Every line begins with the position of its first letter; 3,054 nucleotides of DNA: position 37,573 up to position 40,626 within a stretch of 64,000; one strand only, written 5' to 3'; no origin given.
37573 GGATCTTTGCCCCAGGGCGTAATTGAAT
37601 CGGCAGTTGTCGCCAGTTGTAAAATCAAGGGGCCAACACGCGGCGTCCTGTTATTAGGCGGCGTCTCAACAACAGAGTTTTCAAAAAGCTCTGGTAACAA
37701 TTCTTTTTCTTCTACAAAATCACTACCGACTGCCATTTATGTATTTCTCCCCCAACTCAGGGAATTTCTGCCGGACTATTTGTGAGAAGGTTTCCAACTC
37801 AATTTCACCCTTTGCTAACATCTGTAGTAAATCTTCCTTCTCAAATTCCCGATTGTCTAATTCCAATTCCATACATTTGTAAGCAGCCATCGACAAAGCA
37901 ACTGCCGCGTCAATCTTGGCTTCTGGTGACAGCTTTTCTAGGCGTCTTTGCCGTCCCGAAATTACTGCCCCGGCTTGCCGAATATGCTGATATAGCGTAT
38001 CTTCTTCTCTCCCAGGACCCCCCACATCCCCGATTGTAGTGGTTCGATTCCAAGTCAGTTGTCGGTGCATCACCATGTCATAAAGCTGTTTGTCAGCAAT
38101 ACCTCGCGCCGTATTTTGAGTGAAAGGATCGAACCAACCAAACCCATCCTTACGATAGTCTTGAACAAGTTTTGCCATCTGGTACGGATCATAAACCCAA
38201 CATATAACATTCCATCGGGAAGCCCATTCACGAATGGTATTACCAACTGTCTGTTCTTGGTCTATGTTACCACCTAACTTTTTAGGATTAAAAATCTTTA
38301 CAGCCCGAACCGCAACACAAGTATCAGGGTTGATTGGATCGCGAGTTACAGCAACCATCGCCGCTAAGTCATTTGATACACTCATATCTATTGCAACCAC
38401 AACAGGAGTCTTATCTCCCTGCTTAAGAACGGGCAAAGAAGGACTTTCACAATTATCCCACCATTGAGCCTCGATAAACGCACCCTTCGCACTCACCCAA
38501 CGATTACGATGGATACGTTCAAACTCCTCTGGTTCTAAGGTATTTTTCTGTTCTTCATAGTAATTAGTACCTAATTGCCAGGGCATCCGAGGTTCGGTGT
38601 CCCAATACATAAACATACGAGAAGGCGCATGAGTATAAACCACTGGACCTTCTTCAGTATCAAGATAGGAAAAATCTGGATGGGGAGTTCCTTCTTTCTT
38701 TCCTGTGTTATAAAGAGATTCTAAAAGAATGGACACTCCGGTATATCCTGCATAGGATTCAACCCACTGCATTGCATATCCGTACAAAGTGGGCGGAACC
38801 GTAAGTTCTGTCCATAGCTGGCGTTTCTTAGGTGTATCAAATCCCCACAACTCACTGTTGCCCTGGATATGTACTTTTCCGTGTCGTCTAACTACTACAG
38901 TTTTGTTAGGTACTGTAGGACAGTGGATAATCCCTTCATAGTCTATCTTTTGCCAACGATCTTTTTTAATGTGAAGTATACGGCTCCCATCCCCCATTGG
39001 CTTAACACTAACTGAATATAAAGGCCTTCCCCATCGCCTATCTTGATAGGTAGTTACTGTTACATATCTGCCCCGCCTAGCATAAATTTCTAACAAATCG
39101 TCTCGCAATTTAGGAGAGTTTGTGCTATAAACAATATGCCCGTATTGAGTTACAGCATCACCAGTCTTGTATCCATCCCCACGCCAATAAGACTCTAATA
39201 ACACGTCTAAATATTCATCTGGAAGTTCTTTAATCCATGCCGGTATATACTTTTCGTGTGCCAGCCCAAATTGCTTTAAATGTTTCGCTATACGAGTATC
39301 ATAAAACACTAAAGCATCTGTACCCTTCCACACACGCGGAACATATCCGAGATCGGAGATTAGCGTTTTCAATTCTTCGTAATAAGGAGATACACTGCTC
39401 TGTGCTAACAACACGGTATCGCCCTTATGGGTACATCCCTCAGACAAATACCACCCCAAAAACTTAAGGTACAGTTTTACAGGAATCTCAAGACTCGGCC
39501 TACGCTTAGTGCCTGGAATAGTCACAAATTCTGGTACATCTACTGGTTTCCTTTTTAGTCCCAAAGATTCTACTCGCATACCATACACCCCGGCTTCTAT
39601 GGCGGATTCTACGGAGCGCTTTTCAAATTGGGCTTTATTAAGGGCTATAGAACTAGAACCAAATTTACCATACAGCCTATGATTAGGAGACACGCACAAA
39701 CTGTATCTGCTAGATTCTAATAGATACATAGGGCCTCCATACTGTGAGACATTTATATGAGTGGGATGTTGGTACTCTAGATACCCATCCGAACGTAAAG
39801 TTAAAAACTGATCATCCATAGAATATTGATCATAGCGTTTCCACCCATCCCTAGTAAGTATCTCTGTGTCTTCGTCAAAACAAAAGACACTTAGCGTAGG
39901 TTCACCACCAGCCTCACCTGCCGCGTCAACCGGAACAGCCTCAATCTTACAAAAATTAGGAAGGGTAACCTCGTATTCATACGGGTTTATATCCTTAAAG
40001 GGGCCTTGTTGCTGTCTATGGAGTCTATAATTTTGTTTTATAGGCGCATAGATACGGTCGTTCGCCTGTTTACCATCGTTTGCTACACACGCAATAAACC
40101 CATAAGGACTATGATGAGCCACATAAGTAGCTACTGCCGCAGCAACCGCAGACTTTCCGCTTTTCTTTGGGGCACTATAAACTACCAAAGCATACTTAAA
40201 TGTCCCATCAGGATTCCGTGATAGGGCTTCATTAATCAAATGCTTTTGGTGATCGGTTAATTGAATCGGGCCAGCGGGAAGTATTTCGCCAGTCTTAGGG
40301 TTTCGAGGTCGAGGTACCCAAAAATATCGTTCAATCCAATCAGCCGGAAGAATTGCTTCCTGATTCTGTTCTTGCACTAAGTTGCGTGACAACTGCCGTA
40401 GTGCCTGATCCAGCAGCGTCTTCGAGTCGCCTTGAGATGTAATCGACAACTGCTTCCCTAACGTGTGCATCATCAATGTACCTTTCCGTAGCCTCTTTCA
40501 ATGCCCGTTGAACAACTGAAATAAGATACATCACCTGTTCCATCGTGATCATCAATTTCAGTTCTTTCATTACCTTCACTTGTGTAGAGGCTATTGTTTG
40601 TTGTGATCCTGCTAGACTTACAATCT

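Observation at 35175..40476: Three homing-endonuclease inteins in one phage: terminase, portal and dehydratase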

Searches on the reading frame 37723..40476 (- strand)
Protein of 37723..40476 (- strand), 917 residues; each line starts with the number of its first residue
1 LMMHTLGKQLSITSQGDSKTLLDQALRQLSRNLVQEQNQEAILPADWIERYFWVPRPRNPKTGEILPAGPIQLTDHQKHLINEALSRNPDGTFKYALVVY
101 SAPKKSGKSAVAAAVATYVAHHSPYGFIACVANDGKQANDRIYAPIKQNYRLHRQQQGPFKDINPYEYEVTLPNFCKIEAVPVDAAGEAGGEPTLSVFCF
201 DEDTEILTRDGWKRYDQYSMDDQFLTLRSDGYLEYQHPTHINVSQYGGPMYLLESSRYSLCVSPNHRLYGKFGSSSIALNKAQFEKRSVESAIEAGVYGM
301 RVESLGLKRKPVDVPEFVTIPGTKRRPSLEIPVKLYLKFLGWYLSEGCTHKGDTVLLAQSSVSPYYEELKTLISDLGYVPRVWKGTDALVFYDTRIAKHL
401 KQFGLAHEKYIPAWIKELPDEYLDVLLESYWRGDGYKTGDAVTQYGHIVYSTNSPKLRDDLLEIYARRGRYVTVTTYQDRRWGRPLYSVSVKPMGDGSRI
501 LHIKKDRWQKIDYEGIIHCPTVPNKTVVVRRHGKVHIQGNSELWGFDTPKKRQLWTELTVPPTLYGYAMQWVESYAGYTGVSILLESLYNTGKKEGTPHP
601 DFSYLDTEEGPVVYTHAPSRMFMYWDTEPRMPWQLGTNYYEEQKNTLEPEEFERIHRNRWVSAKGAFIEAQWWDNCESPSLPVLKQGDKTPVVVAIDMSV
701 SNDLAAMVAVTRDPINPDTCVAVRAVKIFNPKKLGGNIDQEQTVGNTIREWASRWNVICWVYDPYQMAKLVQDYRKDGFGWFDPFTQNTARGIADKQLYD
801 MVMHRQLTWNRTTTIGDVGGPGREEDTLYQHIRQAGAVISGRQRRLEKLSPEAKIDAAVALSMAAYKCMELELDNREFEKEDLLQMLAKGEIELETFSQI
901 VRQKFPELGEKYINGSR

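Call 3: search_protein_families(library=pfam, proteins=[window:37723-40476:-], max_evalue=0.01)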
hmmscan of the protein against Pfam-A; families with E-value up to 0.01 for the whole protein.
window:37723-40476:- (917 aa): 0 families

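Call 6: search_protein_families(library=pfam, proteins=[window:37723-40476:-], max_evalue=10)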
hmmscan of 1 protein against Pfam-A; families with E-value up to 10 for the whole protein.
window:37723-40476:- (917 aa): 0 families

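Call 8: search_protein_families(library=phrogs, proteins=[window:37723-40476:-], max_evalue=0.01)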
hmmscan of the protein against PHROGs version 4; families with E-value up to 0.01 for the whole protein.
window:37723-40476:- (917 aa): 5 families
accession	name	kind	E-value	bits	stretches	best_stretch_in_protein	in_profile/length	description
phrog_9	-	head and packaging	3.8e-34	119.6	2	642-882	433-678/812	terminase large subunit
phrog_2699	-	head and packaging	2.3e-15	57.3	2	637-716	54-131/315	terminase large subunit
phrog_85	-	DNA, RNA and nucleotide metabolism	2.9e-11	43.6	1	198-288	88-178/866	thymidylate synthase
phrog_4914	-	head and packaging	0.00053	20.7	1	65-163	73-173/213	terminase large subunit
phrog_32482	-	other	0.0027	17.4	0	198-233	75-110/589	PhoH-like phosphate starvation-inducible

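Call 10: search_protein_families(library=ncbifam, proteins=[window:37723-40476:-], max_evalue=0.01)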
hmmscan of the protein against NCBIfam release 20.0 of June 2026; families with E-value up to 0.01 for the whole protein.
window:37723-40476:- (917 aa): 2 families
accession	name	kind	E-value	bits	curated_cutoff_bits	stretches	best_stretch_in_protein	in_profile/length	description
NF011303.0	PRK14715.1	equivalog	1.1e-05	22.7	1585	1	314-459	1096-1247/1627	DNA-directed DNA polymerase II large subunit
NF005852.0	PRK07773.1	equivalog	5.7e-05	21.6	780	1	399-500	587-690/886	replicative DNA helicase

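Call 15: find_homologous_proteins(query=window:37723-40476:-, max_evalue=0.00001)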
Query window:37723-40476:- (917 aa): 90 proteins with E <= 0.00001 among 8000 candidates.
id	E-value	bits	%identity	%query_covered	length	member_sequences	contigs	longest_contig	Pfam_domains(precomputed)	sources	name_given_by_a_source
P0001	0.0e+0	2107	100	97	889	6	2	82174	-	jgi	-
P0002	0.0e+0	1454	72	96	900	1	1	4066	-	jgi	-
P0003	0.0e+0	1229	59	97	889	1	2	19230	-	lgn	-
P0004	0.0e+0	1227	98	41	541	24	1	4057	-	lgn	-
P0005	0.0e+0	1223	97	30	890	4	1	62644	-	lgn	-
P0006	0.0e+0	1172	58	91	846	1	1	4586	-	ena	-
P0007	0.0e+0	1139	55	98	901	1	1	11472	-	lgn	-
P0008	0.0e+0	1134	55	98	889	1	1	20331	-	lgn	-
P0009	0.0e+0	1121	54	98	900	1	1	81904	-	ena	-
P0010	0.0e+0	1119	55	94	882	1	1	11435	-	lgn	-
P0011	0.0e+0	1055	53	94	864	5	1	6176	-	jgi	jgi:hypothetical protein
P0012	0.0e+0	1053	79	30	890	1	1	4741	-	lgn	-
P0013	7.9e-287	972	49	93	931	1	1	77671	-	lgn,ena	-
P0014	4.9e-263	894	47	97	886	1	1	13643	PF20441.4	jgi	jgi:phage terminase large subunit-like protein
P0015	6.4e-260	883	51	54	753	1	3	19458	-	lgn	-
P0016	1.3e-249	849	44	97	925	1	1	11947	PF14528.12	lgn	-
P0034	7.7e-193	661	57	40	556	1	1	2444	PF20441.4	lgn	-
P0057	1.6e-163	564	48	40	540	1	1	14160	PF20441.4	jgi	jgi:phage terminase large subunit-like protein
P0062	4.3e-161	556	48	40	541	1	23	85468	PF20441.4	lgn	-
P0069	8.3e-155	536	45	39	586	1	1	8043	PF20441.4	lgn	-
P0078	9.1e-149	516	46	39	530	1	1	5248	PF20441.4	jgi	-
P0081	2.9e-148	514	36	86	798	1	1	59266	PF20441.4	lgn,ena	-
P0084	2.7e-137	478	46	37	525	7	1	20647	PF20441.4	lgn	-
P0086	1.6e-105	372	41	36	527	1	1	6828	PF20441.4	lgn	-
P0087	1.9e-70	256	37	37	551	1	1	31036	PF20441.4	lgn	-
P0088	8.6e-67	244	34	37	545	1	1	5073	PF20441.4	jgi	jgi:phage terminase large subunit-like protein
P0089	4.6e-23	100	27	39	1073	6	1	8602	PF17855.8,PF14528.12,PF00493.30,PF07728.21,PF17207.10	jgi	-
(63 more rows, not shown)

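Call 18: find_encoding_contigs(protein=P0005, flank=10000, max_places=3)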
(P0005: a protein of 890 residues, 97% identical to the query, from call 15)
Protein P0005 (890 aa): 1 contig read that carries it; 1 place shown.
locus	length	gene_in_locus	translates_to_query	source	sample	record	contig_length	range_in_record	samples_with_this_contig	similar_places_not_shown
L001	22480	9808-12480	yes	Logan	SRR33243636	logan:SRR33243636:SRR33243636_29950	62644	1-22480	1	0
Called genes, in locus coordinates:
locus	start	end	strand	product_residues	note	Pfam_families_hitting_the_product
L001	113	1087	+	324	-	PF00145:DNA_methylase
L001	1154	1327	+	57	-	-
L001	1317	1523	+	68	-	-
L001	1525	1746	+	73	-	-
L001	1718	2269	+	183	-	-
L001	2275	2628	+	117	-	PF02481:DNA_processg_A (faint), PF10686:YAcAr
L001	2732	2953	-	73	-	-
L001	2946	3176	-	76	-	-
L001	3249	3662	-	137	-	-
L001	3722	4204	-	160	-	PF18907:DUF5662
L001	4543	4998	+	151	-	-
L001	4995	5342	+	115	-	-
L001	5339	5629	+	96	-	-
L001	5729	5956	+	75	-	-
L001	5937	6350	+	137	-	-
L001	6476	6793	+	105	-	-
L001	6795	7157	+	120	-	-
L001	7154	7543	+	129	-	-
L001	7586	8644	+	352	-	-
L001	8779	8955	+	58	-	-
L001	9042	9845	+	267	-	-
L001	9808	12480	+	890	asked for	-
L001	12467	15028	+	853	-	PF14890:Intein_splicing (faint), PF03161:LAGLIDADG_2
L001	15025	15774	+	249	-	-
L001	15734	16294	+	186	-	-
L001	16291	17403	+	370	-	-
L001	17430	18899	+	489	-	-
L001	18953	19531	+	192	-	-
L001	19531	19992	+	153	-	-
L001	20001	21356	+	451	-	-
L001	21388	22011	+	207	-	PF02839:CBM_5_12 (faint)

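Call 21: find_encoding_contigs(protein=P0001, flank=10000, max_places=4)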
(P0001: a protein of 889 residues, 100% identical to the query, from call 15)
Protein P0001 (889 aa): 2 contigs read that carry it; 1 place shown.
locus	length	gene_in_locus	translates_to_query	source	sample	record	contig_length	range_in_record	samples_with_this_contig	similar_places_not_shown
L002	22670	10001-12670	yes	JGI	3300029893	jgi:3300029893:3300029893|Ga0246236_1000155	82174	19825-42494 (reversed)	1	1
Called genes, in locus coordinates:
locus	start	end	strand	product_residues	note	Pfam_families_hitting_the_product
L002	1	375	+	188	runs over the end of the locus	PF25680:Mom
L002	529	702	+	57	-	-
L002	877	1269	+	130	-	PF22751:DUF488-N3a (weak)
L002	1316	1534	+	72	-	-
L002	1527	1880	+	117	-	PF02481:DNA_processg_A (weak), PF10686:YAcAr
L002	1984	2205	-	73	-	-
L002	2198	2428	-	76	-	-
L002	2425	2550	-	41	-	-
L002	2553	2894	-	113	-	-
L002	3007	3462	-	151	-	PF18907:DUF5662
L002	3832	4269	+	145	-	-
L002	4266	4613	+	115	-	-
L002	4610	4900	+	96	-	-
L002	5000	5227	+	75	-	-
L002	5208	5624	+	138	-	-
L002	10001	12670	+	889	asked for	-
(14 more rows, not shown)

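Call 22: find_encoding_contigs(protein=P0004, flank=10000, max_places=4)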
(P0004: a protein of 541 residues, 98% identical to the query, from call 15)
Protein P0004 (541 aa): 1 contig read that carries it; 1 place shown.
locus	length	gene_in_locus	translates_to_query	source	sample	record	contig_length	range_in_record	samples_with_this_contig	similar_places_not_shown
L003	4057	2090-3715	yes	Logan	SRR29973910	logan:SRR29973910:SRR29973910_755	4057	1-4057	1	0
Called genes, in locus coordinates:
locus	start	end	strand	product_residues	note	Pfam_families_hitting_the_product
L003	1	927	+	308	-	?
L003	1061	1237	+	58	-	-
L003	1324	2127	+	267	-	-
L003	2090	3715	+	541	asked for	-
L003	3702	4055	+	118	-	?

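Call 27: search_solved_structures(query=A1, max_evalue=1, show_alignments=2)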
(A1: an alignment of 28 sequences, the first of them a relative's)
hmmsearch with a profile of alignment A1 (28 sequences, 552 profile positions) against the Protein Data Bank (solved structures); distinct sequences matched with E-value up to 1: 1.
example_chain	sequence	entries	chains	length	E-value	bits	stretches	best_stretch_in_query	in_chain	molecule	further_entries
6z6d_A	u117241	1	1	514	0.24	13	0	289-348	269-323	Terminase large subunit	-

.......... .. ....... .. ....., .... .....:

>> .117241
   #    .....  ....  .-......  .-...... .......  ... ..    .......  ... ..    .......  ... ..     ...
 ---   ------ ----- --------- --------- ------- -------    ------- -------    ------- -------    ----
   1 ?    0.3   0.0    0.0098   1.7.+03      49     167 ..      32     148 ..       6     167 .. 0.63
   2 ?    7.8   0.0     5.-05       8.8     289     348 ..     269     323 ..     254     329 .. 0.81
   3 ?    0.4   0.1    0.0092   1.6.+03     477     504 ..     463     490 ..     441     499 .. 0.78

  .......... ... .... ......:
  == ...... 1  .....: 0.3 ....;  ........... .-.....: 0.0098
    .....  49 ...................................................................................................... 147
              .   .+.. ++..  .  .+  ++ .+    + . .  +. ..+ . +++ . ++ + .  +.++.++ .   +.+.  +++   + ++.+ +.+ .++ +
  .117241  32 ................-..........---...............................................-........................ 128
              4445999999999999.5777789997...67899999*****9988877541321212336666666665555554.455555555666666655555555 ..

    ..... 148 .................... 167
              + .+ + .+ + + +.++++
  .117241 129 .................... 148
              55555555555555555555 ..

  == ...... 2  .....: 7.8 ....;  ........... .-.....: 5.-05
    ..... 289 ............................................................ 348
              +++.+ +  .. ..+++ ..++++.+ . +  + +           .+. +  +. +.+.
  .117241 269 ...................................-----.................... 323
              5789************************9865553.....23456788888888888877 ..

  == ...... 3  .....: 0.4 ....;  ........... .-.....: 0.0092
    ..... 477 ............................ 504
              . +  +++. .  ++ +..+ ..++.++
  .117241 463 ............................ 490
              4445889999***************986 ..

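Call 28: search_protein_families(library=pfam, alignment_id=A1, max_evalue=1)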
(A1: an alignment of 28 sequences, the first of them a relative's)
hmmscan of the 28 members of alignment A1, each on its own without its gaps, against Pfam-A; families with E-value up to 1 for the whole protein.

A. member 1, P0004 (541 aa): 0 families

B. families by the number of members that match (of 28 scanned): 19 families
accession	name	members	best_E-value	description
PF20441.4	TerL_nuclease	20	3.1e-12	Terminase large subunit, endonuclease domain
PF07531.19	TAFH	3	0.13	NHR1 homology to TAF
PF09851.14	SHOCT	2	0.0024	Short C-terminal domain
PF20860.2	Dicers_N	2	0.035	Dicers, N-terminal domain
PF03354.21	TerL_ATPase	2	0.17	Terminase large subunit, ATPase domain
PF20720.3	nSTAND3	1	0.0012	Novel STAND NTPase 3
PF08044.16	DUF1707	1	0.0019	DUF1707 SHOCT-like domain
PF24426.1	HTH_NDX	1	0.0085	NDX Homeobox-like domain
PF23768.1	DUF7167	1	0.03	Domain of unknown function (DUF7167)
PF14346.11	DUF4398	1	0.041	Domain of unknown function (DUF4398)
PF18495.6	VbhA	1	0.097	Antitoxin VbhA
PF13189.12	Cytidylate_kin2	1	0.11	Cytidylate kinase-like family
PF18321.7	3HCDH_RFF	1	0.13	3-hydroxybutyryl-CoA dehydrogenase reduced Rossmann-fold domain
PF01509.24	TruB_N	1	0.14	TruB family pseudouridylate synthase (N terminal domain)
PF21982.2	RecX_HTH1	1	0.22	RecX, first three-helix domain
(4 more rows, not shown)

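Call 33: search_dna_similar(query=P0004, collection=phages, mode=protein, max_rows=15)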
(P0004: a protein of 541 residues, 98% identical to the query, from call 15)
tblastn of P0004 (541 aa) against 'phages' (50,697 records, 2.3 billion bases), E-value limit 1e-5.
No match.
